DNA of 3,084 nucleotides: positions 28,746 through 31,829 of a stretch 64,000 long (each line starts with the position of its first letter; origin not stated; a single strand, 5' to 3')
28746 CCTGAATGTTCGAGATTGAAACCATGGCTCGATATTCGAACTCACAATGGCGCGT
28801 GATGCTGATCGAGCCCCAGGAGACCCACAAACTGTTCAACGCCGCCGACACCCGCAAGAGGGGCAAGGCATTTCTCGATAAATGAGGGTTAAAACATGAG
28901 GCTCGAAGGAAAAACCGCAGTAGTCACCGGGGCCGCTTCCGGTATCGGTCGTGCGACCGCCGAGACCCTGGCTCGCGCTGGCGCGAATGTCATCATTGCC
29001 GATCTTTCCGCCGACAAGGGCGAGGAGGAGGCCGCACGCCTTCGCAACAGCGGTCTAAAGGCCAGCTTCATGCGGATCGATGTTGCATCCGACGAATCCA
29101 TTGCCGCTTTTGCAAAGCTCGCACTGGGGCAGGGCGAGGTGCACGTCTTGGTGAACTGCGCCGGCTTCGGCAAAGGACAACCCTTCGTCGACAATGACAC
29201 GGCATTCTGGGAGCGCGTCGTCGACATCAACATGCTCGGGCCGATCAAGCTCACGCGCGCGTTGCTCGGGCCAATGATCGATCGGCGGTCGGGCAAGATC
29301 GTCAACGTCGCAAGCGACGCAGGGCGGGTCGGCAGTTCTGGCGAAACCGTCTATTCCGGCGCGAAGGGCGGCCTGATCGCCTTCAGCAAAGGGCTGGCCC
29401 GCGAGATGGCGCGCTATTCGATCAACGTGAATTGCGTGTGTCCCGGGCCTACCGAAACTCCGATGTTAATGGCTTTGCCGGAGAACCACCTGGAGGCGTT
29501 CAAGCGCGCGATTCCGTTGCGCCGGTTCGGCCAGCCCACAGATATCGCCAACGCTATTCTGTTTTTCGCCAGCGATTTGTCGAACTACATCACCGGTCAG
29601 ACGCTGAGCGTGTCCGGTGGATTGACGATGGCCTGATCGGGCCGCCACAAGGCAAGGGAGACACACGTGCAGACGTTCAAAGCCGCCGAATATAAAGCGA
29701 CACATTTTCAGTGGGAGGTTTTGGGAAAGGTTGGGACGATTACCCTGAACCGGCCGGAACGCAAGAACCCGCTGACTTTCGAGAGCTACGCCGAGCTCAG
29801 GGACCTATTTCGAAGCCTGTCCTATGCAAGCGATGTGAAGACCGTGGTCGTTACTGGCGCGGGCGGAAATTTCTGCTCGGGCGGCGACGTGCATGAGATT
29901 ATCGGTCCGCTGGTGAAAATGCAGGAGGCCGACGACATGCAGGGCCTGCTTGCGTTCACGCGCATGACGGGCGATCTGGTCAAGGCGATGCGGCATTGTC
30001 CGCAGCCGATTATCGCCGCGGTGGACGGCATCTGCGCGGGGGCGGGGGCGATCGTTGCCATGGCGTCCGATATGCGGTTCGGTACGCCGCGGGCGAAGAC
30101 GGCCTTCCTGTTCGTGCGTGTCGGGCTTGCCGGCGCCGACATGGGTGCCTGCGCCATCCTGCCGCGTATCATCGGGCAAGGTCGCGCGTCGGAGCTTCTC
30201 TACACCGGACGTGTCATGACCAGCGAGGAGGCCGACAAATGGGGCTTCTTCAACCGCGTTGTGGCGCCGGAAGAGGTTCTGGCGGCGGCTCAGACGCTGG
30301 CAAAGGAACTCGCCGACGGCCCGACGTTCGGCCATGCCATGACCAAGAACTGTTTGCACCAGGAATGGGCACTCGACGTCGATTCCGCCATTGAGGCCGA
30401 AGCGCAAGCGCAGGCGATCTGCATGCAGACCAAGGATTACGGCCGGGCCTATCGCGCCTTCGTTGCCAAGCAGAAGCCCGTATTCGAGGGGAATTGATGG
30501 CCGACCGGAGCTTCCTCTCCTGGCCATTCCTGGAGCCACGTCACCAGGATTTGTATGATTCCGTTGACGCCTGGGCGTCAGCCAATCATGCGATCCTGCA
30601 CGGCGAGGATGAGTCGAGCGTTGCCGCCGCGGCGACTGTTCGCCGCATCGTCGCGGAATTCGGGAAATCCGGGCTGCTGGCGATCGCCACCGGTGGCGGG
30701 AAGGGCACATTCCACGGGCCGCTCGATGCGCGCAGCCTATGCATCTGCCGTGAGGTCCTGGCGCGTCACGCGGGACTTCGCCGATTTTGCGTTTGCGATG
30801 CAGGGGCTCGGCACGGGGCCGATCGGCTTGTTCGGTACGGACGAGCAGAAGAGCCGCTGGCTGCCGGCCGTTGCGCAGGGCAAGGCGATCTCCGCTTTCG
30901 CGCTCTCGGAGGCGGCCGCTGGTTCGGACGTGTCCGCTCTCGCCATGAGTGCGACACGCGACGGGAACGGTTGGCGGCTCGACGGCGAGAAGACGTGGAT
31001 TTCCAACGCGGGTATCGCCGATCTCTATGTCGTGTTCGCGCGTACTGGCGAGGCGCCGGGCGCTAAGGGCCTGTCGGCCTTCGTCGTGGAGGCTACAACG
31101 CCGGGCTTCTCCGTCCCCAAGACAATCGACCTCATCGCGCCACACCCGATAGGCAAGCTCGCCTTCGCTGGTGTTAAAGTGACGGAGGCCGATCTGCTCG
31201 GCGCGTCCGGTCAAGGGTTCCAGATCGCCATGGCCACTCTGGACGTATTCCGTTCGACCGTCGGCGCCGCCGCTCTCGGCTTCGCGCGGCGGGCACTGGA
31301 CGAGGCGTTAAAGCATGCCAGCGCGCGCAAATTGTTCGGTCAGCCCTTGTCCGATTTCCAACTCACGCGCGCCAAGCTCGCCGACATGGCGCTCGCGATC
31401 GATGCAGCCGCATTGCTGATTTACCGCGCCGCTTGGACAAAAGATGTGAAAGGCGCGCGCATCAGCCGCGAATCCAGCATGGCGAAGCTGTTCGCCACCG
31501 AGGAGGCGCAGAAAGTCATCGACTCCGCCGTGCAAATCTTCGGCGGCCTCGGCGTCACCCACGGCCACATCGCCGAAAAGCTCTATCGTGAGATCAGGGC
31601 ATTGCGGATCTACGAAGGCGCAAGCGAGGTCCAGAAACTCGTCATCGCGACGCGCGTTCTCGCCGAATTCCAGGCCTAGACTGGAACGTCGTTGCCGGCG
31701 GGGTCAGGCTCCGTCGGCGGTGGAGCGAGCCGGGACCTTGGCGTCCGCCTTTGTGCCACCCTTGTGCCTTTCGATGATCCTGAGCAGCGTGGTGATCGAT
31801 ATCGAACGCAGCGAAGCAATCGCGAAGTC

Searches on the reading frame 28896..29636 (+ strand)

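Call 15: search_protein_families(library=pfam, proteins=[window:28896-29636:+], max_evalue=0.00001)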
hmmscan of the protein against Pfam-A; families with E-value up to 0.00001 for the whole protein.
window:28896-29636:+ (246 aa): 3 families
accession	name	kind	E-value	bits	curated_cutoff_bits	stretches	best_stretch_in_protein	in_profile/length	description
PF13561.12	adh_short_C2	-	1e-62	212.2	27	1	12-244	1-236/236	Enoyl-(Acyl carrier protein) reductase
PF00106.31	adh_short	-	8.5e-56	189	26.6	1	6-196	1-192/195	short chain dehydrogenase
PF08659.16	KR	-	2.2e-14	54.2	22.6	1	7-169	2-165/180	KR domain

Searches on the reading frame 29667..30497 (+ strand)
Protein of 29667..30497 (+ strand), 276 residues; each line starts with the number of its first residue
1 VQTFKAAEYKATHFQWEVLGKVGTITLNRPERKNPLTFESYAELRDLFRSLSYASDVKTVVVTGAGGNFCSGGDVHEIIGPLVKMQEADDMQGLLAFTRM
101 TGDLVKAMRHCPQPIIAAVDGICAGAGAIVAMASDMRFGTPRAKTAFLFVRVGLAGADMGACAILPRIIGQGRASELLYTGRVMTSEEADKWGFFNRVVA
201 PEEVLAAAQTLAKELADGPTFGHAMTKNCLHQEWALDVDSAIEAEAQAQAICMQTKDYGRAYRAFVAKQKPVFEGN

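Call 15: search_protein_families(library=pfam, proteins=[window:29667-30497:+], max_evalue=0.00001)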
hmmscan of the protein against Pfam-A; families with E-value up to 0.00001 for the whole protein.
window:29667-30497:+ (276 aa): 2 families
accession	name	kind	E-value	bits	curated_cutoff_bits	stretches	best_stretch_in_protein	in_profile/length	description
PF00378.25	ECH_1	-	1.4e-42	146.3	27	1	21-275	5-250/251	Enoyl-CoA hydratase/isomerase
PF16113.10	ECH_2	-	1.7e-25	90.7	27.2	1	22-232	1-201/335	Enoyl-CoA hydratase/isomerase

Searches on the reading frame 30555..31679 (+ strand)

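Call 15: search_protein_families(library=pfam, proteins=[window:30555-31679:+], max_evalue=0.00001)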
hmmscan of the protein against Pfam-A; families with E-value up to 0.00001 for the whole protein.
window:30555-31679:+ (374 aa): 3 families
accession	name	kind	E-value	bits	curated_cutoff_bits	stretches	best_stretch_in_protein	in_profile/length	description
PF00441.29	Acyl-CoA_dh_1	-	1.1e-46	159.2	22.4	1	219-369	1-150/150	Acyl-CoA dehydrogenase, C-terminal domain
PF02770.24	Acyl-CoA_dh_M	-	3.1e-21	75.8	33.3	1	114-190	1-78/97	Acyl-CoA dehydrogenase, middle domain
PF08028.16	Acyl-CoA_dh_2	-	5.8e-20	72.4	22.7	1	235-357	2-133/134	Acyl-CoA dehydrogenase, C-terminal domain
